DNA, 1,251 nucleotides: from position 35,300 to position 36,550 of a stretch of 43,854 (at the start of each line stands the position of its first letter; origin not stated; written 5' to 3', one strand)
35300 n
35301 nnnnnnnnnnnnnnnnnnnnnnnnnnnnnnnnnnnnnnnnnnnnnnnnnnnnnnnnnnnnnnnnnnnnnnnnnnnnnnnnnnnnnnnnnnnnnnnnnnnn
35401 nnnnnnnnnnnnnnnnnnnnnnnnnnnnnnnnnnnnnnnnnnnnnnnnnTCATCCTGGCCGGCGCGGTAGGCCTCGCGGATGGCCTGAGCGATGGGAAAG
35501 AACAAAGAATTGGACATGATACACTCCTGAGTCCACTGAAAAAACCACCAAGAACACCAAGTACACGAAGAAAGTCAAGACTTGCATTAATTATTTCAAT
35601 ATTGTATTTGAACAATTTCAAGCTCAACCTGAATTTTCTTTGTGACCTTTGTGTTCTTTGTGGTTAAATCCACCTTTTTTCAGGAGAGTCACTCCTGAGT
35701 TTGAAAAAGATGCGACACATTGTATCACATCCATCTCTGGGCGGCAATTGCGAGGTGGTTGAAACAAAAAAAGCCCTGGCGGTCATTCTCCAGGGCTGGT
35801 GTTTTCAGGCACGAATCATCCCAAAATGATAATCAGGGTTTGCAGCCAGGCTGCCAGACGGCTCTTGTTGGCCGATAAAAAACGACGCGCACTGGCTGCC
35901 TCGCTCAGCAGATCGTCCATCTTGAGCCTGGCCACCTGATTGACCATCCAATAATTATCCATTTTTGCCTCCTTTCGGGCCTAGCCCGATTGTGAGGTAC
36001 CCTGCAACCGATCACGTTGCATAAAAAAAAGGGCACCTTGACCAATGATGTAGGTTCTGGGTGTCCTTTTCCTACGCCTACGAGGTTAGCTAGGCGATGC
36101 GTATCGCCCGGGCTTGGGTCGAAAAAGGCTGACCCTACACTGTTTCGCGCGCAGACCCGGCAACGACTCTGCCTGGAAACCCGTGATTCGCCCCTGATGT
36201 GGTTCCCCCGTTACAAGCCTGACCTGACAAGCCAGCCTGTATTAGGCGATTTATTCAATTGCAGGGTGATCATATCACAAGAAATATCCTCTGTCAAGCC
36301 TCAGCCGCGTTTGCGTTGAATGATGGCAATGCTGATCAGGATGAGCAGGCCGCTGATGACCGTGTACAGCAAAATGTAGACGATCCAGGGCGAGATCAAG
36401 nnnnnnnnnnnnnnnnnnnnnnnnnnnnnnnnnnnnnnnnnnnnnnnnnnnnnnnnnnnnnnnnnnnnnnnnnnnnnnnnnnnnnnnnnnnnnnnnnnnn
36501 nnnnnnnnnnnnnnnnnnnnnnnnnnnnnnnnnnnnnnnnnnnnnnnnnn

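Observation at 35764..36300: Self-contained minus-strand unit: consensus promoter, 300-nt structured leader with terminator + U8, 48-aa ORF, strong terminator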

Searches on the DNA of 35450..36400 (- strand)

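Call 4: search_rna_families(source=window, start=35450, end=36400, threshold=evalue, max_evalue=10, show_alignments=4)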
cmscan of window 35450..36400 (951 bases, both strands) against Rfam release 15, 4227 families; matches with E-value up to 10: 17.
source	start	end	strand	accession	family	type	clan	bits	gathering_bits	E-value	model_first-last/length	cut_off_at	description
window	36061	36258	-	RF00379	c-di-AMP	Cis-reg; riboswitch;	-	37.2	38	6.9e-07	1-134/134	no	c-di-AMP riboswitch aptamer (ydaO/yuaA leader)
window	35702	35780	-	RF02451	ncr1241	Gene; sRNA;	-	23.6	60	0.21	1-63/63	no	Bacillus sRNA ncr1241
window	35541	35668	+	RF03926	MIR1435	Gene; miRNA;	-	21.9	94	1.6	1-186/186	no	MIR1435 microRNA precursor family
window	35765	35811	-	RF02399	NsiR1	Gene; sRNA;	-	19.9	39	0.3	1-60/60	no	Nitrogen stress-induced RNA 1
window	35758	35837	-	RF00519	suhB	Gene; sRNA;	CL00108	19.4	41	0.26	1-77/77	no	Makes More Granules Regulator RNA (mmgR)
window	35528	35682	+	RF01911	MIR2118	Gene; miRNA;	-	19.3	85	0.5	1-170/170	no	MIR2118 microRNA precursor family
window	35655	35723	+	RF04122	mir-1204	Gene; miRNA;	-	17.8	70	1.3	1-67/67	no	mir-1204 microRNA precursor family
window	35644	35726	-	RF02780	PutA_thermometer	Cis-reg; thermoregulator;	-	17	51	3.8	1-72/72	no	PutA 5' UTR thermometer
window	35524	35686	-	RF04128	MIR8562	Gene; miRNA;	-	16.6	211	2.3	38-205/242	no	MIR8562 microRNA precursor family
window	35543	35665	+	RF04139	MIR841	Gene; miRNA;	-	16.2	200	2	53-160/212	no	MIR841 microRNA precursor family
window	35543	35665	-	RF04139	MIR841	Gene; miRNA;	-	16.1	200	2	53-160/212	no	MIR841 microRNA precursor family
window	36312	36365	+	RF01130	sR46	Gene; snRNA; snoRNA; CD-box;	-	14.9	50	1.1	1-56/56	no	Small nucleolar RNA sR46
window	35543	35665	+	RF04128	MIR8562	Gene; miRNA;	-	14.9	211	5.6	68-175/242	no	MIR8562 microRNA precursor family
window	35669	35705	-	RF03050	RAGATH-25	Gene; sRNA;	-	13.6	49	2.5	1-50/50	no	RAGATH-25 RNA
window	36312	36358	+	RF01152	sR1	Gene; snRNA; snoRNA; CD-box;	-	11.2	45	4.3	1-57/57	no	Small nucleolar RNA sR1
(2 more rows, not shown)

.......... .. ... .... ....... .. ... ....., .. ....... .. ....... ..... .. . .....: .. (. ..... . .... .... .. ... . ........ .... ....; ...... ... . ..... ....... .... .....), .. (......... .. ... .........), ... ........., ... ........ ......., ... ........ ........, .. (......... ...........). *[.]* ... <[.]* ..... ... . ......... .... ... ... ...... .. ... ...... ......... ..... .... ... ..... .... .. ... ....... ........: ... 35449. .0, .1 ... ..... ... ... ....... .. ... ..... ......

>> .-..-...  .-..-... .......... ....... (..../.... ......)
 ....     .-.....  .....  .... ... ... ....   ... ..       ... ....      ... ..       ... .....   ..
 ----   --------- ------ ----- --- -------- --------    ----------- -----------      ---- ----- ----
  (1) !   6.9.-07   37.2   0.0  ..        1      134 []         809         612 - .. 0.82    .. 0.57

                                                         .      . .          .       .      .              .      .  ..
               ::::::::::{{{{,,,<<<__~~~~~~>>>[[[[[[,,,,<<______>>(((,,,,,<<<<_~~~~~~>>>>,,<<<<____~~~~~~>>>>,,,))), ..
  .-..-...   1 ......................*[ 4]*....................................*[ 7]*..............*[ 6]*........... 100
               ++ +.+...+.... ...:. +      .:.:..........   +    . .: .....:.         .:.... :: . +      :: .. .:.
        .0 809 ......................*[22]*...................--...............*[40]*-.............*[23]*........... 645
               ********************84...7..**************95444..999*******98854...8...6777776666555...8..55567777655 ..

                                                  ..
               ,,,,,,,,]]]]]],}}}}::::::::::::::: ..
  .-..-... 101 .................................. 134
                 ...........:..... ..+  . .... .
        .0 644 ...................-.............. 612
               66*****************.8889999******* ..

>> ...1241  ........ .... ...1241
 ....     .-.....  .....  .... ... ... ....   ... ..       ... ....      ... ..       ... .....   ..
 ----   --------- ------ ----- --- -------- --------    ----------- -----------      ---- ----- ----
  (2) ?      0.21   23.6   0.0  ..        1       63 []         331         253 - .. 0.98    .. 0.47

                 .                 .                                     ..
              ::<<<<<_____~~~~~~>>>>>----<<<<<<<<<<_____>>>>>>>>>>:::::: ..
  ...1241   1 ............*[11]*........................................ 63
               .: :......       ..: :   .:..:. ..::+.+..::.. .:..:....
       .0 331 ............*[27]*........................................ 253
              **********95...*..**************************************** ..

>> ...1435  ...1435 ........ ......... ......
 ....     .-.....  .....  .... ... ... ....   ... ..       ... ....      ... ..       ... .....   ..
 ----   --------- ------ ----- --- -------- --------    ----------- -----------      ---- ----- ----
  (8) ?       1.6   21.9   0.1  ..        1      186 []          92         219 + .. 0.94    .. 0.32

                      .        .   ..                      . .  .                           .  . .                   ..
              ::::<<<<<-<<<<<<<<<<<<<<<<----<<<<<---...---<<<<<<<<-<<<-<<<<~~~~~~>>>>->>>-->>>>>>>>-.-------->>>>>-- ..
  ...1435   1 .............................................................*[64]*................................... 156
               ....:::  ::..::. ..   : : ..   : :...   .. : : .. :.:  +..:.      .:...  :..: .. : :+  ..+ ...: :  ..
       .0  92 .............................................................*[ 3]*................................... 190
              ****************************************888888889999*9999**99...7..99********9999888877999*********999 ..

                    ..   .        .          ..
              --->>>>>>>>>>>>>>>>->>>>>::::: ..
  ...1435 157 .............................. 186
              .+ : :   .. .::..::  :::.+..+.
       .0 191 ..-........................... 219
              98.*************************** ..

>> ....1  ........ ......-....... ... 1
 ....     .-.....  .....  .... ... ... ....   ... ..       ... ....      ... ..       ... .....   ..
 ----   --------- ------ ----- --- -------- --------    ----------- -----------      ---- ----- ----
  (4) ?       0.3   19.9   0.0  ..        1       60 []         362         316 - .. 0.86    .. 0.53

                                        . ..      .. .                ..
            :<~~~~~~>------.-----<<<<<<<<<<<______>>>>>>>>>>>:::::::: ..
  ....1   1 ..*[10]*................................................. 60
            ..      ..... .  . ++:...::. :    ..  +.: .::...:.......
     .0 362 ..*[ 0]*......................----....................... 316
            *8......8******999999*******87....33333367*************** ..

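Call 21: search_rna_families(sources=[L005, L007, L001], threshold=evalue, max_evalue=0.01, show_alignments=3)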
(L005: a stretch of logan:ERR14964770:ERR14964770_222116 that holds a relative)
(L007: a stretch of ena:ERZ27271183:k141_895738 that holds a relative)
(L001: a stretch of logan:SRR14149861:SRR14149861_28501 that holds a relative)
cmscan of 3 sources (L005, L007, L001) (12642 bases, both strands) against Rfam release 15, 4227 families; matches with E-value up to 0.01: 3.
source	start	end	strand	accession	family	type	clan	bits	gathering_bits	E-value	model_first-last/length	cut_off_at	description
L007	99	240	+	RF00379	c-di-AMP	Cis-reg; riboswitch;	-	71.4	38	2.8e-15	1-134/134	no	c-di-AMP riboswitch aptamer (ydaO/yuaA leader)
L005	251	388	+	RF00379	c-di-AMP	Cis-reg; riboswitch;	-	65.3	38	1.4e-13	1-134/134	no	c-di-AMP riboswitch aptamer (ydaO/yuaA leader)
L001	4525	4722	+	RF00379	c-di-AMP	Cis-reg; riboswitch;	-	37.2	38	9.4e-06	1-134/134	no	c-di-AMP riboswitch aptamer (ydaO/yuaA leader)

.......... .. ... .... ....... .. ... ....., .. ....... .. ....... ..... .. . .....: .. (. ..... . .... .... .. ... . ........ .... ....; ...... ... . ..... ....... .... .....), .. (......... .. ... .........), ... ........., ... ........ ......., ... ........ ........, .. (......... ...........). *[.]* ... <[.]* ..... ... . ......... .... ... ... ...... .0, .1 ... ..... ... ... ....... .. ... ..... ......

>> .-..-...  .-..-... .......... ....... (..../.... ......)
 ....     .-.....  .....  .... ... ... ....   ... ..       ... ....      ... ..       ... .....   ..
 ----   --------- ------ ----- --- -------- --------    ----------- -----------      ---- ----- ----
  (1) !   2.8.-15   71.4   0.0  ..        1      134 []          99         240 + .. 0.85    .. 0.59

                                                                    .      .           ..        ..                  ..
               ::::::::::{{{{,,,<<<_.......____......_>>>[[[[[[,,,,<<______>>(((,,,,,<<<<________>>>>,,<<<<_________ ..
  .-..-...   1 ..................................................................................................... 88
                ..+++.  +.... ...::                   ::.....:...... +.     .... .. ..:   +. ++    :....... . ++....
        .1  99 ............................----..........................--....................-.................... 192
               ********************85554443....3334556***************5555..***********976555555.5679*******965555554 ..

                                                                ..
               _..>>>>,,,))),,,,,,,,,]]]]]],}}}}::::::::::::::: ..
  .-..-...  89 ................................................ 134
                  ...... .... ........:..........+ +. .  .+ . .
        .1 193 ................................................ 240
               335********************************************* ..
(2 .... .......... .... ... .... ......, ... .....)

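Call 54: search_rna_families(sources=[L023, L025, L027, L028], threshold=evalue, max_evalue=0.01, show_alignments=0)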
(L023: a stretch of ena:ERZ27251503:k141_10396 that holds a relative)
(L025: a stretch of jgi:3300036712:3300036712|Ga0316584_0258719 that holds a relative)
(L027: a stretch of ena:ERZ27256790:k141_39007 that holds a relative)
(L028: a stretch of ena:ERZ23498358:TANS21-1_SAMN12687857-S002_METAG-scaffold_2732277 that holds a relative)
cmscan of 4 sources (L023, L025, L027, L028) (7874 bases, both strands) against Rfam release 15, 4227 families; matches with E-value up to 0.01: 4.
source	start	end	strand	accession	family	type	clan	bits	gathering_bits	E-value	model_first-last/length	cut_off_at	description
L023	1602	1741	+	RF00379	c-di-AMP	Cis-reg; riboswitch;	-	74.4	38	2.6e-16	1-134/134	no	c-di-AMP riboswitch aptamer (ydaO/yuaA leader)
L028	135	275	+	RF00379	c-di-AMP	Cis-reg; riboswitch;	-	70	38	4.2e-15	1-134/134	no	c-di-AMP riboswitch aptamer (ydaO/yuaA leader)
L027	156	319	+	RF00379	c-di-AMP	Cis-reg; riboswitch;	-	69.4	38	6e-15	1-134/134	no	c-di-AMP riboswitch aptamer (ydaO/yuaA leader)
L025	1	128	+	RF00379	c-di-AMP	Cis-reg; riboswitch;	-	63.7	38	2.3e-13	13-134/134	5'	c-di-AMP riboswitch aptamer (ydaO/yuaA leader)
